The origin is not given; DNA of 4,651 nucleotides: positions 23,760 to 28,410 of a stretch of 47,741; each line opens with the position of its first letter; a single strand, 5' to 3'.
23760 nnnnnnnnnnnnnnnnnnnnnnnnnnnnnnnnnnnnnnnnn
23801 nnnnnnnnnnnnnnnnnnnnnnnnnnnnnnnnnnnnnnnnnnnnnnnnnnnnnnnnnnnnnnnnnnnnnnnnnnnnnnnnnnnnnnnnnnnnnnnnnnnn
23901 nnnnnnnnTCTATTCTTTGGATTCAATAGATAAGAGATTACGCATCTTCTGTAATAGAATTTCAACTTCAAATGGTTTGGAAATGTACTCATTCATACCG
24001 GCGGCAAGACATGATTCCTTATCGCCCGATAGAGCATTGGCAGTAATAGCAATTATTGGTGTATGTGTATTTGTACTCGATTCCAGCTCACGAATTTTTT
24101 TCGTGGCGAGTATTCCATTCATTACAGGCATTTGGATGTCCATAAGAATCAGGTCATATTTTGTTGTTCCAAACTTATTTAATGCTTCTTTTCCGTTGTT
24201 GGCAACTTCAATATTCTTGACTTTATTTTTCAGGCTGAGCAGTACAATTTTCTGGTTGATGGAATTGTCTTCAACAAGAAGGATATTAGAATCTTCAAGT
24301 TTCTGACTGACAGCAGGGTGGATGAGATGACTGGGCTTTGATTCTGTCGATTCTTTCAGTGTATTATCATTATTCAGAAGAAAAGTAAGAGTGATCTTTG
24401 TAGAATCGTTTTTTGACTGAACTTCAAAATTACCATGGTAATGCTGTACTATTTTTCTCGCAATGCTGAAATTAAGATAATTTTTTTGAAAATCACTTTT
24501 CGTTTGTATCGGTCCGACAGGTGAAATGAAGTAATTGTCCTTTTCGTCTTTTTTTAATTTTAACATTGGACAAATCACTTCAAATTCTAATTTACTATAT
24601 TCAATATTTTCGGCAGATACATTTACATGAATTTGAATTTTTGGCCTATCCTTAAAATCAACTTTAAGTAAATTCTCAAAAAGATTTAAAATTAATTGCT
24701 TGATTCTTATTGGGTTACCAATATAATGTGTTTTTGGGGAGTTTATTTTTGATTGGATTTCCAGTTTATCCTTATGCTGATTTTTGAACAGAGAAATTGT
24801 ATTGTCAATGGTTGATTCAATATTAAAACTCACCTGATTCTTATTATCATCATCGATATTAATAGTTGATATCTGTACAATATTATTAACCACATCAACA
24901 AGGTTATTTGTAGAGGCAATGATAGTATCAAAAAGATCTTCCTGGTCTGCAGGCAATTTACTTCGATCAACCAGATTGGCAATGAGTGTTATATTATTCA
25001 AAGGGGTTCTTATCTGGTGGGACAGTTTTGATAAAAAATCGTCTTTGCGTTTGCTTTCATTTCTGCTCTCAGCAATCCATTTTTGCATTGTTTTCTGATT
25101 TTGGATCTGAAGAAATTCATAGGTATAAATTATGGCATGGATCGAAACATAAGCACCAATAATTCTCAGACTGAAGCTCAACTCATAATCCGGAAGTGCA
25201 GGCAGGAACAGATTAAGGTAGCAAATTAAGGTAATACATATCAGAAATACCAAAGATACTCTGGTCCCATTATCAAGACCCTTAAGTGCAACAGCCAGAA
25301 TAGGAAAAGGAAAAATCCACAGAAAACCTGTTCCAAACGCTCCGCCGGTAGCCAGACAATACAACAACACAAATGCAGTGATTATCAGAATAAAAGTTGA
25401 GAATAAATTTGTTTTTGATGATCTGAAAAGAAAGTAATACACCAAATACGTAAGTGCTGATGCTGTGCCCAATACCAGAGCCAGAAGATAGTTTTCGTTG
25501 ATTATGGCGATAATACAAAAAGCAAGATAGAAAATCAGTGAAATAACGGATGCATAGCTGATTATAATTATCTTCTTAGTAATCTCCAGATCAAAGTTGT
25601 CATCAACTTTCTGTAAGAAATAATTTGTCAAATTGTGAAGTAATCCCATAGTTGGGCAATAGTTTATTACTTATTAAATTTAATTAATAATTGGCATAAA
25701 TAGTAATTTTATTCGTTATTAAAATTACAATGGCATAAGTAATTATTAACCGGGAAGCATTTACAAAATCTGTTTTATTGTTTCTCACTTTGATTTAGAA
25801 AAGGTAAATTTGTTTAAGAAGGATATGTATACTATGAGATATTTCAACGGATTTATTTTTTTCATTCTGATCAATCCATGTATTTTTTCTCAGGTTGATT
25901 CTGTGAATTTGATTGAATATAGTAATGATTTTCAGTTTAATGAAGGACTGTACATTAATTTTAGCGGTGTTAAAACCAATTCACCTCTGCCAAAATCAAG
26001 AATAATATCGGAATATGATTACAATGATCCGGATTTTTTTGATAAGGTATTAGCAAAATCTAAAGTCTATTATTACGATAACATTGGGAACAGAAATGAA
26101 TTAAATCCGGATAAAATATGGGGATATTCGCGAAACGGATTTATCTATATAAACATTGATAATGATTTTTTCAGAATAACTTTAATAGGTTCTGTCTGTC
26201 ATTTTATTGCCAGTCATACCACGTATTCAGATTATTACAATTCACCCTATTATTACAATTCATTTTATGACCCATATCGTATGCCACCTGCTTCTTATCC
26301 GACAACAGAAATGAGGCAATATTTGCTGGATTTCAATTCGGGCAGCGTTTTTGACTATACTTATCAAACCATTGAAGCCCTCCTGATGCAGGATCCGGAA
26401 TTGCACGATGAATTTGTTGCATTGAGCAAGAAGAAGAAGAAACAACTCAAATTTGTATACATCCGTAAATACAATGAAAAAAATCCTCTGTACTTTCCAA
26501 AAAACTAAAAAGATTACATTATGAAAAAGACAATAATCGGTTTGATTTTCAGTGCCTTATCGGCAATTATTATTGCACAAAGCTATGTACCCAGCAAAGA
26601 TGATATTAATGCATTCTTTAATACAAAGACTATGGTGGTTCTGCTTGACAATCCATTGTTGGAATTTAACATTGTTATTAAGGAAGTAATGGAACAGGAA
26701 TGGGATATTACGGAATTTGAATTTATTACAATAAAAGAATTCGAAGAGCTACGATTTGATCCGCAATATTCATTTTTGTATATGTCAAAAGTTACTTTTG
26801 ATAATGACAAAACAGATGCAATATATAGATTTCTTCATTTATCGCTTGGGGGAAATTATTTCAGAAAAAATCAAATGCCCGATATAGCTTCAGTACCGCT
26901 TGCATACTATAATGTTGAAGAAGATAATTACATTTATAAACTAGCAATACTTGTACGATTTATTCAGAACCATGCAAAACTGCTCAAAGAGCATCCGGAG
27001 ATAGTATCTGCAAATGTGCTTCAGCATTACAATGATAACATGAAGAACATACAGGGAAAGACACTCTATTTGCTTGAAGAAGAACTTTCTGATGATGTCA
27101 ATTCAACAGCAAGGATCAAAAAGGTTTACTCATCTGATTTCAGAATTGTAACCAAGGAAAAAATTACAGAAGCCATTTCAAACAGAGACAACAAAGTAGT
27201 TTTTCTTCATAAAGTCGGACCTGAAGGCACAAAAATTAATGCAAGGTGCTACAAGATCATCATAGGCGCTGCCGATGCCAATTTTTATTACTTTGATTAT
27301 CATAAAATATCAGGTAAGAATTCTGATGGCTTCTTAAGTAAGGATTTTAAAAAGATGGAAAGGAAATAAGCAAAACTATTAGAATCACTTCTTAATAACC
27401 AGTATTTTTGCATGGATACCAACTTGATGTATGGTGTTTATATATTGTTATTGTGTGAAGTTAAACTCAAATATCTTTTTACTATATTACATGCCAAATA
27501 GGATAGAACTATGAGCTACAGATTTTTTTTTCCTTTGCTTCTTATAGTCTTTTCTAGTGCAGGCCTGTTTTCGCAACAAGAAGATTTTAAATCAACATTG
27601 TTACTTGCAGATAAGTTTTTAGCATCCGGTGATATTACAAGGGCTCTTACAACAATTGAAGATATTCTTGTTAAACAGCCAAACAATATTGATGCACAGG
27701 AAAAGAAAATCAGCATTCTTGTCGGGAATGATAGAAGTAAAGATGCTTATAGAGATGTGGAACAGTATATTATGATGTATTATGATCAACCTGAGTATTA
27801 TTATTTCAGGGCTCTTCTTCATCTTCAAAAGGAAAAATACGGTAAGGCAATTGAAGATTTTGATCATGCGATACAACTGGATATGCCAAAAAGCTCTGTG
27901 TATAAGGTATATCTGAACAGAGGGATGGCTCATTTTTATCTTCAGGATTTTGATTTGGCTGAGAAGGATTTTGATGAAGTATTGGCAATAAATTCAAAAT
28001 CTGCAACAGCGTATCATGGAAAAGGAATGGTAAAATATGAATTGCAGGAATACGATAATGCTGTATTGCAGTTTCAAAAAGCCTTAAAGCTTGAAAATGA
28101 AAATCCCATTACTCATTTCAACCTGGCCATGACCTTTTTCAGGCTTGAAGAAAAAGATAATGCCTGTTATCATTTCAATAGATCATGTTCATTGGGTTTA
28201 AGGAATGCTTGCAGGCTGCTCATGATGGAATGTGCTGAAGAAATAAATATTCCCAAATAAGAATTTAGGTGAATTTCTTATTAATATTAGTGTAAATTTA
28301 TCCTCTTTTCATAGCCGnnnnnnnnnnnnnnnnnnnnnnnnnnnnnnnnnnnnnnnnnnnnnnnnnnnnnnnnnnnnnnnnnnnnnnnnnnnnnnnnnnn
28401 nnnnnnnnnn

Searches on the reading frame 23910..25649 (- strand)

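Call 7: search_protein_families(library=pfam, proteins=[window:23910-25649:-], max_evalue=0.001)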
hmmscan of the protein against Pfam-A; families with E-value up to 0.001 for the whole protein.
window:23910-25649:- (579 aa): 6 families
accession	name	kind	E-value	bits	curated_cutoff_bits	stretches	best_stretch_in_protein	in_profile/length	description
PF00072.30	Response_reg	-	3.2e-25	88.9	30.2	1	456-569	1-110/111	Response regulator receiver domain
PF00512.31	HisKA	-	5e-13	49.3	26.9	1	202-263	2-63/66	His Kinase A (phospho-acceptor) domain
PF20966.2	MASE6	-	5e-07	30.3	27.4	1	32-183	14-165/170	MASE6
PF02518.31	HATPase_c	-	6.5e-07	30.2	26.4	1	311-425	1-109/111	Histidine kinase-, DNA gyrase B-, and HSP90-like ATPase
PF20969.2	MASE11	-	0.00013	22.4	27.3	1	29-146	10-125/168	MASE11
PF19529.4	DUF6057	-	0.00047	19.6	29.8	1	31-175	99-232/569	Family of unknown function (DUF6057)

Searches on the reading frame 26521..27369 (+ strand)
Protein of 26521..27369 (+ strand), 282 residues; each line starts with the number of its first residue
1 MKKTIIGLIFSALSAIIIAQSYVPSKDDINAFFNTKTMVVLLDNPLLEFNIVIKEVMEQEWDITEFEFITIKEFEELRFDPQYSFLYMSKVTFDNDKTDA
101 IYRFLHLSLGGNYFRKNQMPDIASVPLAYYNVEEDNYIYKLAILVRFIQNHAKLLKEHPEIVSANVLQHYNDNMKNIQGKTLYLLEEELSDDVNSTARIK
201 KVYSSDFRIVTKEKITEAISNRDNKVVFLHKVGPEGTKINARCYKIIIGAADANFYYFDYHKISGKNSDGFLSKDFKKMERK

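Call 7: search_protein_families(library=pfam, proteins=[window:26521-27369:+], max_evalue=0.001)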
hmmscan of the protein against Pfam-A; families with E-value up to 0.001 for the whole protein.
window:26521-27369:+ (282 aa): 0 families

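Call 24: search_protein_families(library=ncbifam, proteins=[window:26521-27369:+], max_evalue=0.001)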
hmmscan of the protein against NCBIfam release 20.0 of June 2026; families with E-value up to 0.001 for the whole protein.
window:26521-27369:+ (282 aa): 0 families

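Call 94: search_solved_structures(query=window:26521-27366:+, max_evalue=1)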
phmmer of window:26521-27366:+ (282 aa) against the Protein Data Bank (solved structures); distinct sequences matched with E-value up to 1: 2.
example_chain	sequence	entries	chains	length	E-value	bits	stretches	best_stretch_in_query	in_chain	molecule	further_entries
2edo_A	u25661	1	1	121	0.36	13.8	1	59-107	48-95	CD48 antigen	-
8ayi_A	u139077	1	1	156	0.81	12.7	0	74-226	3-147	Beta-hydroxyacyl-(Acyl-carrier-protein) dehydratase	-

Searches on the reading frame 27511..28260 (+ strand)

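Call 7: search_protein_families(library=pfam, proteins=[window:27511-28260:+], max_evalue=0.001)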
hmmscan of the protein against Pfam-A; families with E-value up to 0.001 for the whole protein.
window:27511-28260:+ (249 aa): 18 families
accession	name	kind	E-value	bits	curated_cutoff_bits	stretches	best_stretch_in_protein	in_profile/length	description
PF07719.23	TPR_2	-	5.3e-25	85.9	27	3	94-124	1-31/34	Tetratricopeptide repeat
PF00515.34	TPR_1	-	1.8e-22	78.6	27.8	3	132-163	2-33/34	Tetratricopeptide repeat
PF13181.12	TPR_8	-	3e-17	61.7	25.7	1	95-124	2-31/34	Tetratricopeptide repeat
PF13432.12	TPR_16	-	2.8e-15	56.9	32.7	1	135-194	1-60/65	Tetratricopeptide repeat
PF13414.12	TPR_11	-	1.3e-13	50.8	26.8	1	174-211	3-40/42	TPR repeat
PF13428.12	TPR_14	-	6.3e-12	45.4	23.5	0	30-67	5-42/44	Tetratricopeptide repeat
PF13424.12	TPR_12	-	8.9e-12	45.5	30.1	1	132-194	4-74/77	Tetratricopeptide repeat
PF13371.12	TPR_9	-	1.9e-09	37.8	35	1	69-124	4-59/73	Tetratricopeptide repeat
PF14559.12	TPR_19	-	1.3e-07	32.2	25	0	37-103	2-68/68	Tetratricopeptide repeat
PF25058.1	ARM_TT21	-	1.4e-07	32.1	27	0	27-80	95-148/155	Tetratricopeptide repeat protein 21 ARM repeat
PF13174.12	TPR_6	-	2.8e-07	31.2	26.3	0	133-160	2-29/33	Tetratricopeptide repeat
PF12895.13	ANAPC3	-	2.9e-07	31.1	27.2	0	179-244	3-68/82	Anaphase-promoting complex, cyclosome, subunit 3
PF25063.1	ARM_TT21_C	-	9.2e-07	29.4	35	1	144-213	108-178/209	Tetratricopeptide repeat protein 21 C-terminal ARM domain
PF25064.1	ARM_TT21_5th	-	2.2e-06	28.4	27.8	1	28-120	3-98/117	TT21 fifth ARM repeats domain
PF13374.12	TPR_10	-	4.1e-06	27.1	27.5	0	134-160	5-31/42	Tetratricopeptide repeat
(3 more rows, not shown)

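Call 24: search_protein_families(library=ncbifam, proteins=[window:27511-28260:+], max_evalue=0.001)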
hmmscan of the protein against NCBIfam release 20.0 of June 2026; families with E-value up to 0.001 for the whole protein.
window:27511-28260:+ (249 aa): 18 families
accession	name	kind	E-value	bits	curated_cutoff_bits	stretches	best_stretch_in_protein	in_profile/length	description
TIGR02917.1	PEP_TPR_lipo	equivalog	7.8e-22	77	312.2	2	132-225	228-321/899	XrtA/PEP-CTERM system TPR-repeat protein PrsT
NF040959.1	MamA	equivalog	3.1e-19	69.2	200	2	132-226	106-200/204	magnetosome protein MamA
TIGR00990.1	3a0801s09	subfamily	3.5e-14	52.4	757.25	2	131-225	365-459/615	mitochondrial import receptor subunit TOM70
TIGR02521.1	type_IV_pilW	equivalog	3.5e-11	43.1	154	1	23-188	28-192/234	type IV pilus biogenesis/stability protein PilW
TIGR02552.1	LcrH_SycD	equivalog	5.7e-11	42.3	104.8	1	127-224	15-111/136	SycD/LcrH family type III secretion system chaperone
NF008391.2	PRK11189.1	equivalog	4e-10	39.7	250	2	80-155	85-157/297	lipoprotein NlpI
NF033758.1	gliding_GltE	equivalog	3.2e-08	33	225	1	24-215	152-340/411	adventurous gliding motility TPR repeat lipoprotein GltE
NF008520.0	PRK11447.1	equivalog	6.1e-08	30.9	858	1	19-87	596-664/1157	cellulose synthase complex outer membrane protein BcsC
NF047371.1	FlcA_CTERM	equivalog_domain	5.3e-07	28.5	300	1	75-222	380-530/646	periplasmic flagellar collar protein FlcA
TIGR02795.1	tol_pal_ybgF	equivalog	1.6e-06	28.7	90.1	0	138-222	9-99/119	tol-pal system protein YbgF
NF047507.1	TPR_BatC_Lepto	exception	9.1e-06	25.3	175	0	171-225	64-122/214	TPR repeat-containing protein BatC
TIGR00540.1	TPR_hemY_coli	hypoth_equivalog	1.1e-05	24.4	142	0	169-224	330-384/385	heme biosynthesis-associated TPR protein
NF033920.0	C39_PA2778_fam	equivalog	2.5e-05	23.8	150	1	145-225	170-250/255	PA2778 family cysteine peptidase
NF033762.1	social_mot_Tgl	equivalog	2.5e-05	23.7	225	1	38-190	43-195/252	social motility TPR repeat lipoprotein Tgl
NF002725.1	PRK02603.1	equivalog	5.9e-05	23.1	143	0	161-229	31-102/173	photosystem I assembly protein Ycf3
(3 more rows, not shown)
